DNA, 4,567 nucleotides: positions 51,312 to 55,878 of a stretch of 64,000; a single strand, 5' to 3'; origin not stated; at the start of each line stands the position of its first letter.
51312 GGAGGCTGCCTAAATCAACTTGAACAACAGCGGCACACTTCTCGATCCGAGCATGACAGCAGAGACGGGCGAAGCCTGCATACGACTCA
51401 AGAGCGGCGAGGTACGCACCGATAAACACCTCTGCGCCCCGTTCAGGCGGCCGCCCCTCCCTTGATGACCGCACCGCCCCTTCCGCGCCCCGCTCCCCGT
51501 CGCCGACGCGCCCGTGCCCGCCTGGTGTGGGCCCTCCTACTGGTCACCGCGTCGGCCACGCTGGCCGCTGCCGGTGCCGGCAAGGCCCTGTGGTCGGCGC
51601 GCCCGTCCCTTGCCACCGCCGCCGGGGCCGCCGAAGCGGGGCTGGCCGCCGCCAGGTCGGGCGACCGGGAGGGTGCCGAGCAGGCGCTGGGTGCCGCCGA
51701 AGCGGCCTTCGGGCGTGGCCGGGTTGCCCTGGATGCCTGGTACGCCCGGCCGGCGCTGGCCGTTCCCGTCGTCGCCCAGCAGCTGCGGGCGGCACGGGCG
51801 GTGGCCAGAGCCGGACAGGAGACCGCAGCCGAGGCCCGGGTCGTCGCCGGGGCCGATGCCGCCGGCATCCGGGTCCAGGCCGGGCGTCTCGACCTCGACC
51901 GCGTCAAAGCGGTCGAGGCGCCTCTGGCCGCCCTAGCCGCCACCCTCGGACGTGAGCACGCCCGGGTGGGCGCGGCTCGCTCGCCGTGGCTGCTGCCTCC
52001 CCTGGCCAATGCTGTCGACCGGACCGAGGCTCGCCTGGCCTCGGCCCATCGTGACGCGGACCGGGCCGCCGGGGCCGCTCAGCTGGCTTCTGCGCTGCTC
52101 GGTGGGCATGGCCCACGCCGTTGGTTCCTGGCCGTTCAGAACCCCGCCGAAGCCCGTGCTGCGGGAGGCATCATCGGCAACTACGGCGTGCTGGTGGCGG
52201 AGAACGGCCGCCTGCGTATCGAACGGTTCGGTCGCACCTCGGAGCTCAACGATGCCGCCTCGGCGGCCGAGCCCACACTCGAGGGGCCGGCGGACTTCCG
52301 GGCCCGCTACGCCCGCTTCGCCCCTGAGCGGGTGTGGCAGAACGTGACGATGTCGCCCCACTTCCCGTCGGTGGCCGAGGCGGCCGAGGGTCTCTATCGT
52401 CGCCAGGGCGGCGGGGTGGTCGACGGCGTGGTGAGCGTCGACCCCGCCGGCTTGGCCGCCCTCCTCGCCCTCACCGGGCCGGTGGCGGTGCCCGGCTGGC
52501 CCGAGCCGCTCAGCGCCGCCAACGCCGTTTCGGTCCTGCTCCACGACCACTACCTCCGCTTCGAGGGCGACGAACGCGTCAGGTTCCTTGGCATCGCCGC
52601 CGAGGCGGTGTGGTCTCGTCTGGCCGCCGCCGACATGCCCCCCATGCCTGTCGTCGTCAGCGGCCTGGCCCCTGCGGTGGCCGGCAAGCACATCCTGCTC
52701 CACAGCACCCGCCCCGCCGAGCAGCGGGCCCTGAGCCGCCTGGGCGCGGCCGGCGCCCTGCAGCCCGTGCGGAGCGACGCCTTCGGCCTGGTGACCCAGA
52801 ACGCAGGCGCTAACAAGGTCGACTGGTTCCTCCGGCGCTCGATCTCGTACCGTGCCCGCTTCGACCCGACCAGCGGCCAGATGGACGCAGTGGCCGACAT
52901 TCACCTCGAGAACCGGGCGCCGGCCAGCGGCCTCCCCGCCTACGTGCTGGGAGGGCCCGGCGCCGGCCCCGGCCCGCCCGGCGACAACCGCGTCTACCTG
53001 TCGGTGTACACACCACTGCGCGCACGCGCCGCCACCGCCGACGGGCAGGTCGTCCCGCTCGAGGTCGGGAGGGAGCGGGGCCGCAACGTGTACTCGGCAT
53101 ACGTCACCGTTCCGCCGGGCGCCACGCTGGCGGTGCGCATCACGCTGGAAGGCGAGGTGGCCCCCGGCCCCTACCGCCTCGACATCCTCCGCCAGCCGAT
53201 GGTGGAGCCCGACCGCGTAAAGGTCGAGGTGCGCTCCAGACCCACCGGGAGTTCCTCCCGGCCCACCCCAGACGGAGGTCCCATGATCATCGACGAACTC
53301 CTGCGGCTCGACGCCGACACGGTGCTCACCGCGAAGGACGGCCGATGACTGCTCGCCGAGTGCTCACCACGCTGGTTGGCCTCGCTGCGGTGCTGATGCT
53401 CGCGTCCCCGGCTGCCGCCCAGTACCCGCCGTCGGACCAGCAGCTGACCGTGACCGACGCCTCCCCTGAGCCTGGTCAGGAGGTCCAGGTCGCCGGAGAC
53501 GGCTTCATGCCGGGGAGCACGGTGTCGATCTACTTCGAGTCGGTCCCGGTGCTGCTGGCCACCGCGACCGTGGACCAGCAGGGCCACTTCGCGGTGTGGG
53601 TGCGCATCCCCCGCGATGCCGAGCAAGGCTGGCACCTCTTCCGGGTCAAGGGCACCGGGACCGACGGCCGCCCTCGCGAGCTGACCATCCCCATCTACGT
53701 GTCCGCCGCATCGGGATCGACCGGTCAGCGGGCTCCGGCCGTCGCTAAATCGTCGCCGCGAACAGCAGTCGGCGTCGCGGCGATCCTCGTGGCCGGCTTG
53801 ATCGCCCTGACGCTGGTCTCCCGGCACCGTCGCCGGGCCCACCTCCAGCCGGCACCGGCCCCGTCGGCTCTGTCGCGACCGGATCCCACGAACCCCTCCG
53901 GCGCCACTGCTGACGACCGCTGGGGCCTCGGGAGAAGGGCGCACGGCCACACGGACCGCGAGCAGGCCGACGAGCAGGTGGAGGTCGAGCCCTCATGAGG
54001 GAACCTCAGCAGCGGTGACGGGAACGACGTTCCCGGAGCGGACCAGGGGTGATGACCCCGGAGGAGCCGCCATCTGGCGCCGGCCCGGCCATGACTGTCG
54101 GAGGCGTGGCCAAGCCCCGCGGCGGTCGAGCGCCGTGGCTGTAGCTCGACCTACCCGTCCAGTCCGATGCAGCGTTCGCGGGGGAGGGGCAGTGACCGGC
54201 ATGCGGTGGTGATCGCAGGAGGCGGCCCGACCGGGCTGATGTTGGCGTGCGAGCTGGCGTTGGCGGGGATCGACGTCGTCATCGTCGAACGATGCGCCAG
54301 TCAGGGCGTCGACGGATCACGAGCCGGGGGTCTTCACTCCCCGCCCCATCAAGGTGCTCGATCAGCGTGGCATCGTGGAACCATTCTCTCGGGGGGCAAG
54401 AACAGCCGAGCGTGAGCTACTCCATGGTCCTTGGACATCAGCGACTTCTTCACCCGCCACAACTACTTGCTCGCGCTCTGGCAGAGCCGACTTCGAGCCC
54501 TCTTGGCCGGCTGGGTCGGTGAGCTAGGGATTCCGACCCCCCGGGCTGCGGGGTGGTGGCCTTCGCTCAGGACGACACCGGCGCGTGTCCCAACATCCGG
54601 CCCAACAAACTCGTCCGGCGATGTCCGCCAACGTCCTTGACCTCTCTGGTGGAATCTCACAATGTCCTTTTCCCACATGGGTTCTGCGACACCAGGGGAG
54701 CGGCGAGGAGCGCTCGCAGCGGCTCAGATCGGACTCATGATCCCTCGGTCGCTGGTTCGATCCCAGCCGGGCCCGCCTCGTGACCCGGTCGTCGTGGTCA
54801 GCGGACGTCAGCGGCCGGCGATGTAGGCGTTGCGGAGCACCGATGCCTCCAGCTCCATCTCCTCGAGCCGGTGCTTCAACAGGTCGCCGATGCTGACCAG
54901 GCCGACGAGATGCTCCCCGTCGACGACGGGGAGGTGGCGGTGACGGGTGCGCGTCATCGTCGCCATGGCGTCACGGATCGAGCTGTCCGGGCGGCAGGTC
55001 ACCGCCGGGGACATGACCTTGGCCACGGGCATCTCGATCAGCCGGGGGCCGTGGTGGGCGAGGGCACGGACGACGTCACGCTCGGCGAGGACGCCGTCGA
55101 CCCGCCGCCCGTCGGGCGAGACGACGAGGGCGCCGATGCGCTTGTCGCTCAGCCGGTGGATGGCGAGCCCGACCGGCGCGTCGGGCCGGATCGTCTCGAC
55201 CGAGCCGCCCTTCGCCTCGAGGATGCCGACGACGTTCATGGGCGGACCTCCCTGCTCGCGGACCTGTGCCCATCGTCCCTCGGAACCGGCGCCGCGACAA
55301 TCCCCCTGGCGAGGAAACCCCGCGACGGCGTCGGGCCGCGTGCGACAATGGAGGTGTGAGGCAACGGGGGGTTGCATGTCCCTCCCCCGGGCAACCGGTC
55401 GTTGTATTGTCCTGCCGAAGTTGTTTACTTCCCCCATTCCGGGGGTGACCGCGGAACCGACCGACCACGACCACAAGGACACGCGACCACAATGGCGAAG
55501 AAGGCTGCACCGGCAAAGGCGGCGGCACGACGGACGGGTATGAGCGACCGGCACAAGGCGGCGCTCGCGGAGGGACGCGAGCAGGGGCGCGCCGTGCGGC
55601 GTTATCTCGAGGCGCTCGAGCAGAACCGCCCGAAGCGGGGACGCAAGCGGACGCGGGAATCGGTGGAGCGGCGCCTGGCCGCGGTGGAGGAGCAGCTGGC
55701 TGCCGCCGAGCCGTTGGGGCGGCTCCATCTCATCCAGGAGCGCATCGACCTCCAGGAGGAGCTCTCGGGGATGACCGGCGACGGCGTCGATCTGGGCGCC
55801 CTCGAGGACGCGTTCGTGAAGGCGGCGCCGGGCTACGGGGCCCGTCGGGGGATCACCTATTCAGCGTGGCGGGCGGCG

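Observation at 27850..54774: tRNA-Met-integrated ~26.9 kb island whose cargo is an entire glycan biosynthesis cluster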

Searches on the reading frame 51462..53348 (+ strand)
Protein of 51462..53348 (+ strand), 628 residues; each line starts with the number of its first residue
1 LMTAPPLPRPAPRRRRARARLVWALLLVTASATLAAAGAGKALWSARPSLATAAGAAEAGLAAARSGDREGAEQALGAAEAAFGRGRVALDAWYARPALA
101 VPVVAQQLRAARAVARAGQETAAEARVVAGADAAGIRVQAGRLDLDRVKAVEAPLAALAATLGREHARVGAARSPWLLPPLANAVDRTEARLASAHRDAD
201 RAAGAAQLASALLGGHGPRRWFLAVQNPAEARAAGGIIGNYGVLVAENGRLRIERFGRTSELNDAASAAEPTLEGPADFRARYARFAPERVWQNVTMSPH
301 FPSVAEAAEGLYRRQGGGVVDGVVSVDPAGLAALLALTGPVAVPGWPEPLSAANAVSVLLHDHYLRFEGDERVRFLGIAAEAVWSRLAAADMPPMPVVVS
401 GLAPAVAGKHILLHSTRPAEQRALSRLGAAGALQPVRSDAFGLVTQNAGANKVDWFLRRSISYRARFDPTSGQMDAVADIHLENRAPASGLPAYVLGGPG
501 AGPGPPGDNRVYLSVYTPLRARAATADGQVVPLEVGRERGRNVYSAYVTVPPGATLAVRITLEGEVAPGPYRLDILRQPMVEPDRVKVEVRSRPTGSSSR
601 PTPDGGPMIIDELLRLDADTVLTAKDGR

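Call 10: search_protein_families(library=pfam, proteins=[window:51525-53348:+])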
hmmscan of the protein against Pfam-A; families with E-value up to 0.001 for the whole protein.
window:51525-53348:+ (607 aa): 1 family
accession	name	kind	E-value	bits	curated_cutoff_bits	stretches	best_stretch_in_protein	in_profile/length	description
PF13196.11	DUF4012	-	1.4e-40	139.5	28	1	196-343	2-144/144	Protein of unknown function (DUF4012)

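Call 27: find_homologous_proteins(query=window:51462-53348:+, max_evalue=1e-20)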
Query window:51462-53348:+ (628 aa): 112 proteins with E <= 1e-20 among 8000 candidates.
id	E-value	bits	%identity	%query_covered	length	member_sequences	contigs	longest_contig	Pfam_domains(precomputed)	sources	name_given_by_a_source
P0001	0.0e+0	1329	100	100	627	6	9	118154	PF13196.12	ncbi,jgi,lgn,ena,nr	ncbi:MAG TPA: DUF4012 domain-containing protein [Acidimicrobiales bacterium]|jgi:hypothetical protei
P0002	1.4e-236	805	68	93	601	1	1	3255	PF13196.12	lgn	-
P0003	2.6e-229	781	68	85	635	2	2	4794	PF13196.12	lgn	-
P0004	8.2e-206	704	68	80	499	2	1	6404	PF13196.12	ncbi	ncbi:MAG: DUF4012 domain-containing protein, partial [Acidimicrobiales bacterium]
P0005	2.6e-151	523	48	87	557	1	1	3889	PF13196.12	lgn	-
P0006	3.1e-149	517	48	83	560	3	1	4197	PF13196.12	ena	-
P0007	2.4e-148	514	50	87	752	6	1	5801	PF13196.12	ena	-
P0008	3.7e-147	510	48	87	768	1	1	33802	PF13196.12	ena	-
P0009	2.6e-146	507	49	87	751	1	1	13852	PF13196.12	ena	-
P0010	1.9e-143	498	45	88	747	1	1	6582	PF13196.12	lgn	-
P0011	2.6e-143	497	46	96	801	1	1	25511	PF13196.12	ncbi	-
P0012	4.0e-143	496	48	86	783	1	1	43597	PF13196.12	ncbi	-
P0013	5.6e-143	496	48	87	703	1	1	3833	PF13196.12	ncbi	ncbi:MAG: DUF4012 domain-containing protein, partial [Acidimicrobiales bacterium]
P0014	5.7e-143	496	46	93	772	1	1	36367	PF13196.12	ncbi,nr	ncbi:MAG TPA: DUF4012 domain-containing protein [Acidimicrobiales bacterium]|nr:DUF4012 domain-conta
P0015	7.3e-143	496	46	92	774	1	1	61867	PF13196.12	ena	-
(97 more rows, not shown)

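Call 28: find_encoding_contigs(protein=P0004, flank=10000, max_places=4)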
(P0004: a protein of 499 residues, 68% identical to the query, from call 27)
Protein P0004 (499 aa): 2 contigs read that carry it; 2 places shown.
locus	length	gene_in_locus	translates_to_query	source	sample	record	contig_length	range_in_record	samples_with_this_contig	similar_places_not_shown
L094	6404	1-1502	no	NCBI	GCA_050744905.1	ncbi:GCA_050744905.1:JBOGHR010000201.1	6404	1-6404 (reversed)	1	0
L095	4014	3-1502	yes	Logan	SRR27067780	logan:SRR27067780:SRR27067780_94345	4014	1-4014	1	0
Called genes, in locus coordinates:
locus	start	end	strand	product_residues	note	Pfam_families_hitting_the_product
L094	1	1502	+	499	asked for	PF13196:DUF4012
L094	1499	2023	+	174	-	-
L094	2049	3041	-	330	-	PF00294:PfkB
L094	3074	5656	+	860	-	PF17900:Peptidase_M1_N, PF01433:Peptidase_M1, PF11838:ERAP1_C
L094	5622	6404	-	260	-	?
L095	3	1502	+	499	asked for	PF13196:DUF4012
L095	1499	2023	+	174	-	-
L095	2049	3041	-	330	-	PF00294:PfkB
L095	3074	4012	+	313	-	?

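Call 29: find_encoding_contigs(protein=P0003, flank=10000, max_places=4)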
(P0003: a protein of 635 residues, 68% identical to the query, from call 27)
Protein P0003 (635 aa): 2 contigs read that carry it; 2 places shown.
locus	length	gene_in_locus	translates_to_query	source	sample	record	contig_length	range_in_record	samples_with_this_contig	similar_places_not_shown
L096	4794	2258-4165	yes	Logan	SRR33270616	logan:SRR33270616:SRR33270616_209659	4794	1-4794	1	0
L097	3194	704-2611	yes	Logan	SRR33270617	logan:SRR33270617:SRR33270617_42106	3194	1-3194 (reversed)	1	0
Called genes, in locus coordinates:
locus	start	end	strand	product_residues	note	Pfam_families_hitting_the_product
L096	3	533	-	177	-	?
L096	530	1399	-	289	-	PF01061:ABC2_membrane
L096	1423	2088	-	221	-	PF02397:Bac_transf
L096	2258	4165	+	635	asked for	PF13196:DUF4012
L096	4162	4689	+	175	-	-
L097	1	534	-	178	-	?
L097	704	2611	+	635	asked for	PF13196:DUF4012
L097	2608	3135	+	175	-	-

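Call 79: search_protein_families(library=ncbifam, proteins=[window:51462-53348:+], max_evalue=0.00001)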
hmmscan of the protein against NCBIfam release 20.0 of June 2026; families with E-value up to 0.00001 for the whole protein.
window:51462-53348:+ (628 aa): 0 families

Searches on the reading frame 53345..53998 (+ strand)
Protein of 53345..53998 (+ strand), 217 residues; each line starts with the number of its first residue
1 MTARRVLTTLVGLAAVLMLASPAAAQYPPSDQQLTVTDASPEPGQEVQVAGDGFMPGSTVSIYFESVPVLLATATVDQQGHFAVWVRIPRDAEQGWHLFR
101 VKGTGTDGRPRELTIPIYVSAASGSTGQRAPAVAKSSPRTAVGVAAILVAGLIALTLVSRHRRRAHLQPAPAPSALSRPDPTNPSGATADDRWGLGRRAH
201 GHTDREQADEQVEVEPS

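Call 10: search_protein_families(library=pfam, proteins=[window:53360-53998:+])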
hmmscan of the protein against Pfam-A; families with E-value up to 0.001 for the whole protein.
window:53360-53998:+ (212 aa): 1 family
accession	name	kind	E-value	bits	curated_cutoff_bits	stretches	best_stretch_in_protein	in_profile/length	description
PF23933.1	DUF7269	-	0.00014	22.4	29.1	0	124-207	14-94/162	Family of unknown function (DUF7269)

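Call 79: search_protein_families(library=ncbifam, proteins=[window:53345-53998:+], max_evalue=0.00001)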
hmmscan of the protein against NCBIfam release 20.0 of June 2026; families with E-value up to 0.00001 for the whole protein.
window:53345-53998:+ (217 aa): 0 families

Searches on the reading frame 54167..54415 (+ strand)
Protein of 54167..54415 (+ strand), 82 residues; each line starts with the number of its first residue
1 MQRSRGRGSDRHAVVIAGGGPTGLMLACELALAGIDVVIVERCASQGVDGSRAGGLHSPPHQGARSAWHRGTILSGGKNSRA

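Call 60: search_protein_families(library=pfam, proteins=[window:54167-54415:+], max_evalue=0.01)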
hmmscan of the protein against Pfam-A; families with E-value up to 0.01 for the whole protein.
window:54167-54415:+ (82 aa): 9 families
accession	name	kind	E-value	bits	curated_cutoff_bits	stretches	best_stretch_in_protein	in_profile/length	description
PF01494.25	FAD_binding_3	-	1.7e-11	44.4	22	1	13-58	3-47/349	FAD binding domain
PF01266.30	DAO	-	1e-06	29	27.9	1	14-59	2-49/353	FAD dependent oxidoreductase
PF07992.20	Pyr_redox_2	-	0.00018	21.5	26.1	1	12-43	143-174/291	Pyridine nucleotide-disulphide oxidoreductase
PF03486.20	HI0933_like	-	0.00019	21.4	50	1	13-47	2-36/244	HI0933-like protein Rossmann domain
PF13450.12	NAD_binding_8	-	0.00024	21.7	21.9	1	16-47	1-32/68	NAD(P)-binding Rossmann-like domain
PF01946.23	Thi4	-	0.00025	20.8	26.2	1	13-55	19-61/235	Thi4 family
PF00890.30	FAD_binding_2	-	0.00044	20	20.4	1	14-56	2-44/414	FAD binding domain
PF00070.33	Pyr_redox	-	0.00081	20.3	22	1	14-42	2-30/82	Pyridine nucleotide-disulphide oxidoreductase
PF13738.12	Pyr_redox_3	-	0.0014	18.4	30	1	15-42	1-29/305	Pyridine nucleotide-disulphide oxidoreductase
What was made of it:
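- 54167..54540 (+): Truncated FAD-dependent monooxygenase pseudogene; only about the first 125 codons survive, with frame changes. PF01494 profile positions 3-47 of 349, E = 1.7e-11 (call 60).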

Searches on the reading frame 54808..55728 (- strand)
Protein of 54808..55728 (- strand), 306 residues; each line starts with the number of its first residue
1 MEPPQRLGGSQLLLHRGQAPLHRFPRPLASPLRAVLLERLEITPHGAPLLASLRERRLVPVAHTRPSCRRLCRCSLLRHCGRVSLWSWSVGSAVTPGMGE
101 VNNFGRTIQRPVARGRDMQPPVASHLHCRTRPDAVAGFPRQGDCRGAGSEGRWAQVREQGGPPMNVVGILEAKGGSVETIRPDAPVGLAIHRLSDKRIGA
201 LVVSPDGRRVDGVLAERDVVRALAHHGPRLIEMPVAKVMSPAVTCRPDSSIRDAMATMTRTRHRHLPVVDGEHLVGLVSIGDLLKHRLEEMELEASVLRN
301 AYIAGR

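Call 10: search_protein_families(library=pfam, proteins=[window:54808-55728:-])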
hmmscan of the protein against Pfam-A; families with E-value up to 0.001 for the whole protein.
window:54808-55728:- (306 aa): 1 family
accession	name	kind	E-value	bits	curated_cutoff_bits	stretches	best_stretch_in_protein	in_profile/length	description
PF00571.33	CBS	-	6.9e-23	81.2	24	2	235-287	1-55/57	CBS domain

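Call 14: find_encoding_contigs(protein=window:54808-55728:-, flank=10000, max_places=10)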
Protein window:54808-55728:- (306 aa): no gene with exactly this product is on record in the collection.
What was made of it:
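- Tried and rejected: A look-up of the 306-aa 'CBS' ORF failed (call 14).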
